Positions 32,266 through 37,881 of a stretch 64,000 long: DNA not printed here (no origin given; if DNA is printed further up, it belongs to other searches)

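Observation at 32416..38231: Sec-signal RHS/YD-repeat protein with a lipase-like tip and a coupled exported partner, beside tRNA-Arg in a chlamydial genome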

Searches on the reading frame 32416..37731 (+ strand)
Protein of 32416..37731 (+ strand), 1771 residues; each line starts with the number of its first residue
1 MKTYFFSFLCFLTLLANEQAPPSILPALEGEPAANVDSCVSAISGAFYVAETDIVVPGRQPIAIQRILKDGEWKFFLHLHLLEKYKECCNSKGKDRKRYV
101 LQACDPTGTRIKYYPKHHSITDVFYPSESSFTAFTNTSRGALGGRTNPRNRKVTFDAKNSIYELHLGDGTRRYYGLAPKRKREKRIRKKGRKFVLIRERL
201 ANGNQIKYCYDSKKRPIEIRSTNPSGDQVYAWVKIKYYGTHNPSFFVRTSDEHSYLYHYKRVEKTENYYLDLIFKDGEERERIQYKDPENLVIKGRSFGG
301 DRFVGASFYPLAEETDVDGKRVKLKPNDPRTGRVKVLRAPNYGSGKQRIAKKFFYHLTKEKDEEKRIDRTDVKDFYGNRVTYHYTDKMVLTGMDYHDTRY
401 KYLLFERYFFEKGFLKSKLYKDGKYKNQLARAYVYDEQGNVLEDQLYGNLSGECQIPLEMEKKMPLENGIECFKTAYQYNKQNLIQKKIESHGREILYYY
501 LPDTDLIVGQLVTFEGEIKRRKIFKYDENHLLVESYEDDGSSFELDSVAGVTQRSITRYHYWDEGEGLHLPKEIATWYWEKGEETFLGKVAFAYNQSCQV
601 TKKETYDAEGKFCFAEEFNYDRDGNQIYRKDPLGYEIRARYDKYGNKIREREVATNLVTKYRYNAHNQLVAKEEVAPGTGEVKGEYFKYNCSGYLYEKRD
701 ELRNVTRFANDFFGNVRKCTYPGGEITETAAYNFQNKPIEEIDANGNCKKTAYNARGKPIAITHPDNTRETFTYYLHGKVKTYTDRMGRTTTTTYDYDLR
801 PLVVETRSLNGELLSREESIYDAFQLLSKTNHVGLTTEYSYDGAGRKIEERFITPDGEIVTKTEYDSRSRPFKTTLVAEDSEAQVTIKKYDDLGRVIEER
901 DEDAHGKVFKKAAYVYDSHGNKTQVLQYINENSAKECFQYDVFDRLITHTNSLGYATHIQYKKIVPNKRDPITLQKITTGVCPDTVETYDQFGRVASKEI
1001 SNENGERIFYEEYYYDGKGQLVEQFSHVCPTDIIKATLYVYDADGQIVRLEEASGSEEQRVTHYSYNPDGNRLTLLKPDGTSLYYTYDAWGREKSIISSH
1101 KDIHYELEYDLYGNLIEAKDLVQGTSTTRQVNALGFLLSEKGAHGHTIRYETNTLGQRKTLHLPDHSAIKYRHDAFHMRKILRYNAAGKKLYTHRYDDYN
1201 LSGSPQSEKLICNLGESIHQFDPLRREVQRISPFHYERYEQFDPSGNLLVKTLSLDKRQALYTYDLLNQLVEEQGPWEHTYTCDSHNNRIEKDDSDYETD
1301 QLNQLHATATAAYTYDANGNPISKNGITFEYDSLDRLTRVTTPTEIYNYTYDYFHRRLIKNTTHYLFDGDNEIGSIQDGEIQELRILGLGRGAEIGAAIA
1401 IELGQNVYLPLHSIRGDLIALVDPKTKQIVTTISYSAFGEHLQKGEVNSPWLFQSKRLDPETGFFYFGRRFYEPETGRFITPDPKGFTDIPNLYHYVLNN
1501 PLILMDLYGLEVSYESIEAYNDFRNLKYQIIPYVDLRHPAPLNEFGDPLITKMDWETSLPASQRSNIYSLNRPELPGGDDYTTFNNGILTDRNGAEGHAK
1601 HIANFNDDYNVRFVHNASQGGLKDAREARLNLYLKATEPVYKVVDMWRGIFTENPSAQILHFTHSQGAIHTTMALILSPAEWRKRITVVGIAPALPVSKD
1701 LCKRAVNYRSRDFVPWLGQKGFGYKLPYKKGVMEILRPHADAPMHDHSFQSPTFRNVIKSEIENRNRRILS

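Call 3: search_protein_families(library=pfam, proteins=[window:32416-37731:+], max_evalue=1)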
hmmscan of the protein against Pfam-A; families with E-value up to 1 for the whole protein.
window:32416-37731:+ (1771 aa): 4 families
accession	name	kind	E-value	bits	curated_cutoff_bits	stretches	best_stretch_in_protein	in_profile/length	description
PF05593.20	RHS_repeat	-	5.5e-38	129.1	22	5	1315-1343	1-34/38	RHS Repeat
PF05095.17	DUF687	-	0.00077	18.5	25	1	1582-1736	38-194/537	Protein of unknown function (DUF687)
PF03217.20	SlpA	-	0.0037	17.8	23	1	906-925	8-27/63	Surface layer protein A domain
PF20148.4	DUF6531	-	0.043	14.6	24.1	1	40-66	4-30/74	Domain of unknown function (DUF6531)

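Call 4: search_protein_families(library=ncbifam, proteins=[window:32416-37731:+], max_evalue=1)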
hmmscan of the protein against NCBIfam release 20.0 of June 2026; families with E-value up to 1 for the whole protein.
window:32416-37731:+ (1771 aa): 5 families
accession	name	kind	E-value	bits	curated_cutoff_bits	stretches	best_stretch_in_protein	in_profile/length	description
NF041261.1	RHS_core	equivalog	6.7e-31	107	2000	3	616-932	472-768/1261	RHS element core protein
TIGR01643.1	YD_repeat_2x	repeat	1e-30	105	15.8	3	753-794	1-42/42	YD repeat-containing protein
TIGR03696.1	Rhs_assc_core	domain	1.7e-19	70.1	32.5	1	1435-1510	1-76/76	RHS repeat-associated core domain-containing protein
TIGR04183.1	Por_Secre_tail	domain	0.085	12.9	23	0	1035-1063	20-48/72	T9SS type A sorting domain-containing protein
TIGR03869.1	F420-0_ABCperm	hypoth_equivalog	0.2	10.9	437.35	1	1386-1422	87-123/325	putative F420-0 ABC transporter permease subunit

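Call 23: find_related_loci(query=window:32416-37728:+, collection=genome_contigs, flank=10000)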
Query window:32416-37728:+ (1771 aa) in genome_contigs; peptide patterns used: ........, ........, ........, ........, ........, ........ (x = any residue, [..] = any of these).
29 stretches matched a pattern; 1 encode a relative of the query (tblastn E <= 1e-3); 1 distinct loci.
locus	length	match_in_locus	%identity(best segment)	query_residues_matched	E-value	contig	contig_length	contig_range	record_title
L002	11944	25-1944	26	916-1509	3e-8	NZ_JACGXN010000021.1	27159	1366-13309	Phyllobacterium myrsinacearum strain AN3 Ga0326540_21, whole genome shotgun sequence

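Call 24: list_cluster_members(proteins=[window:32416-37728:+, window:37728-38228:+, window:30426-31196:-, window:28262-28978:-, window:31831-32352:-, window:38770-41364:+])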
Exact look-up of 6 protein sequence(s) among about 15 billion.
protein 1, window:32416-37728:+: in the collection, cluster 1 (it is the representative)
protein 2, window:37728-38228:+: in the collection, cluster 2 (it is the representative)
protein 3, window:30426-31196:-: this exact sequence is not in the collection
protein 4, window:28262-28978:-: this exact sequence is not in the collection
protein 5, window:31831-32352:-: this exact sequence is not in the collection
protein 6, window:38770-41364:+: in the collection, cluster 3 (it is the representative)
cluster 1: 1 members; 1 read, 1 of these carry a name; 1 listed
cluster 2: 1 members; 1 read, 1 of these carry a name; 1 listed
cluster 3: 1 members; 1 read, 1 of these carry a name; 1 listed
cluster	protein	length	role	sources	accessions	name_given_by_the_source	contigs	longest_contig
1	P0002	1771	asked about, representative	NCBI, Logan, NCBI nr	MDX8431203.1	MAG: RHS repeat-associated core domain-containing protein [Candidatus Algichlamydia ... | RHS repeat-associated core domain-containing protein [Chlamydiales bacterium]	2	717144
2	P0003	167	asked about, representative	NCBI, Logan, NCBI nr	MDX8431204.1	MAG: hypothetical protein SNF33_05305 [Candidatus Algichlamydia australiensis] | hypothetical protein [Chlamydiales bacterium]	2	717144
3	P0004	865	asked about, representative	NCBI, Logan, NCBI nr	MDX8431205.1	MAG: hypothetical protein SNF33_05315 [Candidatus Algichlamydia australiensis] | hypothetical protein [Chlamydiales bacterium]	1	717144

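Call 38: find_homologous_proteins(query=window:32416-36948:+, max_evalue=1e-30)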
Query window:32416-36948:+ (1511 aa): 38 proteins with E <= 1e-30 among 5467 candidates.
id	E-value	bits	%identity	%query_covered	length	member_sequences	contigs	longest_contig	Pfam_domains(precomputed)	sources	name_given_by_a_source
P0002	0.0e+0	3529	100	100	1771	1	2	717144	PF05593.20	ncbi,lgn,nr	ncbi:MAG: RHS repeat-associated core domain-containing protein [Candidatus Algichlamydia australiens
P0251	5.9e-180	619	31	100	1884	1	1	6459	PF05095.18,PF05593.20,PF25023.2,PF20148.5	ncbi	-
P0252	9.2e-180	618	31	98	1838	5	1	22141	PF05593.20,PF25023.2,PF20148.5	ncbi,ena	-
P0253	1.7e-173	598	31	98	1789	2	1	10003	PF05593.20,PF25023.2,PF20148.5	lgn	-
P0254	2.0e-171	591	30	98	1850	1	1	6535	PF05593.20,PF25023.2,PF20148.5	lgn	-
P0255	1.1e-169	585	30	99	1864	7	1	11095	PF05593.20,PF25023.2,PF20148.5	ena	-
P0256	3.6e-168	580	31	100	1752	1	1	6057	PF05593.20,PF25023.2,PF20148.5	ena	-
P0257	9.0e-166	572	30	100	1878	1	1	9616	PF05593.20,PF25023.2,PF20148.5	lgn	-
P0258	1.6e-164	568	30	98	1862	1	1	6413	PF05593.20,PF25023.2,PF20148.5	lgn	-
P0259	6.5e-152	526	31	97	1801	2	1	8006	PF05593.20,PF25023.2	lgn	-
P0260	5.9e-147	510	31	100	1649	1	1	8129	PF05593.20,PF25023.2,PF20148.5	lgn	-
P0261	1.3e-146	509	31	98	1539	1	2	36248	PF05593.20,PF25023.2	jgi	-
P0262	5.8e-143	496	31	78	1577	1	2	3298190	PF05593.20,PF25023.2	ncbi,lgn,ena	-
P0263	4.4e-138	480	30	99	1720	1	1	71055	PF05593.20,PF25023.2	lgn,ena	-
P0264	7.4e-131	456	29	98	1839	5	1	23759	PF05593.20,PF25023.2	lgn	-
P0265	3.2e-126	441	28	99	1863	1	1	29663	PF05593.20,PF25023.2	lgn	-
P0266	9.7e-126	439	28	98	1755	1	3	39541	PF05593.20,PF25023.2,PF20148.5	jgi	jgi:RHS repeat-associated protein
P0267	3.0e-125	438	29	99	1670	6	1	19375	PF05593.20,PF25023.2,PF20148.5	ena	-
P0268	3.8e-120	421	28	100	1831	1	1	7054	PF05593.20,PF25023.2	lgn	-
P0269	2.0e-119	418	28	99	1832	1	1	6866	PF05593.20,PF25023.2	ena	-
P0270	2.7e-115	405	28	100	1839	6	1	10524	PF05593.20,PF25023.2,PF20148.5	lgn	-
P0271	3.8e-114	401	27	100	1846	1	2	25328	PF05095.18,PF05593.20,PF25023.2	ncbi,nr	ncbi:MAG: DUF687 family protein [Parachlamydiaceae bacterium]|nr:DUF687 family protein [Parachlamydi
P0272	4.4e-114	401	28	98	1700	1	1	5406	PF05593.20,PF25023.2,PF20148.5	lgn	-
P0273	2.8e-113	398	28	100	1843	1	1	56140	PF05095.18,PF05593.20,PF25023.2,PF20148.5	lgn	-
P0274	1.5e-112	396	27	100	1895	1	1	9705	PF05593.20,PF25023.2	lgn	-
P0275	2.9e-112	395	27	100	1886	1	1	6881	PF05095.18,PF05593.20,PF25023.2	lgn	-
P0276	1.2e-111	393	27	99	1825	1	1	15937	PF05593.20,PF25023.2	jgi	-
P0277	1.4e-110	389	29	75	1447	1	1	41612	PF05593.20,PF25023.2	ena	-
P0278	3.2e-109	385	26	100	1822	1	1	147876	PF05593.20,PF25023.2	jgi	jgi:RHS repeat-associated protein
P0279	1.1e-101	360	26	100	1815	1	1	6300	PF05095.18,PF05593.20,PF25023.2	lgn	-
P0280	6.6e-101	357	27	99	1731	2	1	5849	PF05593.20,PF25023.2,PF20148.5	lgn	-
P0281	1.6e-99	352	27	99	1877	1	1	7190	PF05095.18,PF05593.20,PF25023.2,PF20148.5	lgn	-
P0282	3.5e-90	322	26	100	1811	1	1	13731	PF05593.20,PF25023.2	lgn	-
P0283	1.6e-46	177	24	81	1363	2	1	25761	PF05593.20,PF25023.2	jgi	-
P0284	7.0e-43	165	23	59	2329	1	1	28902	PF05593.20,PF25023.2,PF20148.5,PF01841.26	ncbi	-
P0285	6.3e-37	145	25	66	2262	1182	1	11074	PF05593.20,PF25023.2,PF20148.5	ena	-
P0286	5.3e-36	142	25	60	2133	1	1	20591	PF25174.2,PF05593.20,PF25275.2,PF13540.13,PF25023.2,PF20148.5,PF25390.2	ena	-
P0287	5.2e-34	135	25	63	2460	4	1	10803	PF01839.30,PF05593.20,PF13517.13,PF25023.2,PF19077.7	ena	-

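Call 47: find_encoding_contigs(protein=P0271, flank=6000, max_places=2)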
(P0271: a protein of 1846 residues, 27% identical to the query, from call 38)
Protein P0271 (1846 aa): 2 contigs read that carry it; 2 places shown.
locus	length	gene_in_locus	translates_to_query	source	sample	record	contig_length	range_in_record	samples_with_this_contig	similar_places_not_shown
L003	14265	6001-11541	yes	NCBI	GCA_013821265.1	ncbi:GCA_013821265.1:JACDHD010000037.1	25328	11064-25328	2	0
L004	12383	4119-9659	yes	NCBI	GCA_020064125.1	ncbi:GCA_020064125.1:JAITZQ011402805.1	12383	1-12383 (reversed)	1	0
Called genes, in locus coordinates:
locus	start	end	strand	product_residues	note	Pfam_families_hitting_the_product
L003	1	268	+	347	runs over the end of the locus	PF00425:Chorismate_bind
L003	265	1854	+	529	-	PF02776:TPP_enzyme_N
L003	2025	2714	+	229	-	PF00561:Abhydrolase_1, PF12697:Abhydrolase_6, PF12146:Hydrolase_4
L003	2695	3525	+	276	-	PF00378:ECH_1, PF16113:ECH_2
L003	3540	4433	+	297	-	PF01040:UbiA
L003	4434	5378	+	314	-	PF22015:OSBS_N, PF13378:MR_MLE_C (faint)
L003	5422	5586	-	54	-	-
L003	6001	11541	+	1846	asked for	PF05593:RHS_repeat (faint), PF25023:TEN_YD-shell, PF05095:DUF687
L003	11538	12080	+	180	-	-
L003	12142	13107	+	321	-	-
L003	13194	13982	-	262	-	-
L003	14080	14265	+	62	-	PF13737:DDE_Tnp_1_5 (weak)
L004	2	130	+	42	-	?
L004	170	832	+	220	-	PF12697:Abhydrolase_6 (weak), PF00561:Abhydrolase_1, PF12146:Hydrolase_4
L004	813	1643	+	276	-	PF00378:ECH_1, PF16113:ECH_2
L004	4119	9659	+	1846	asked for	PF05593:RHS_repeat (faint), PF25023:TEN_YD-shell, PF05095:DUF687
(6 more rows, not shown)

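Call 48: find_encoding_contigs(protein=P0273, flank=6000, max_places=2)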
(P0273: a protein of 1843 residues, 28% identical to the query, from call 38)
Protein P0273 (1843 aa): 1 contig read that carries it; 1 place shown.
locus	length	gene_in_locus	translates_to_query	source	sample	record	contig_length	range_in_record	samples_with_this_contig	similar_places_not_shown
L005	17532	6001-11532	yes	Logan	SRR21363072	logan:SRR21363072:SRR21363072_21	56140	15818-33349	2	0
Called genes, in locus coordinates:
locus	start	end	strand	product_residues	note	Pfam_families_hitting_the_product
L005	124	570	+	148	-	PF01042:Ribonuc_L-PSP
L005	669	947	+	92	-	PF11731:Cdd1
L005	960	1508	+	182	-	PF00440:TetR_N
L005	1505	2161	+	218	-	PF01814:Hemerythrin (weak)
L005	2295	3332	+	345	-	PF13302:Acetyltransf_3, PF13420:Acetyltransf_4, PF00583:Acetyltransf_1, PF13673:Acetyltransf_10, PF13508:Acetyltransf_7, PF08445:FR47 (faint), PF00583:Acetyltransf_1, PF13508:Acetyltransf_7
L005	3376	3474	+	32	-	-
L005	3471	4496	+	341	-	PF01636:APH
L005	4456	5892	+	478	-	PF01636:APH, PF01633:Choline_kinase (weak), PF00583:Acetyltransf_1, PF13673:Acetyltransf_10, PF13508:Acetyltransf_7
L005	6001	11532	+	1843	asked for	PF20148:DUF6531 (faint), PF05593:RHS_repeat, PF25023:TEN_YD-shell, PF05095:DUF687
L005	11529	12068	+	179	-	-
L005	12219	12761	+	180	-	-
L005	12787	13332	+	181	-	-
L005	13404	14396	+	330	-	-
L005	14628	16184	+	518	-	PF07282:Cas12f1-like_TNB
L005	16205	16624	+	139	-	PF17761:DUF1016_N, PF06250:YhcG_C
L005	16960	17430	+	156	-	PF00293:NUDIX, PF14815:NUDIX_4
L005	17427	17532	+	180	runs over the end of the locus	PF00300:His_Phos_1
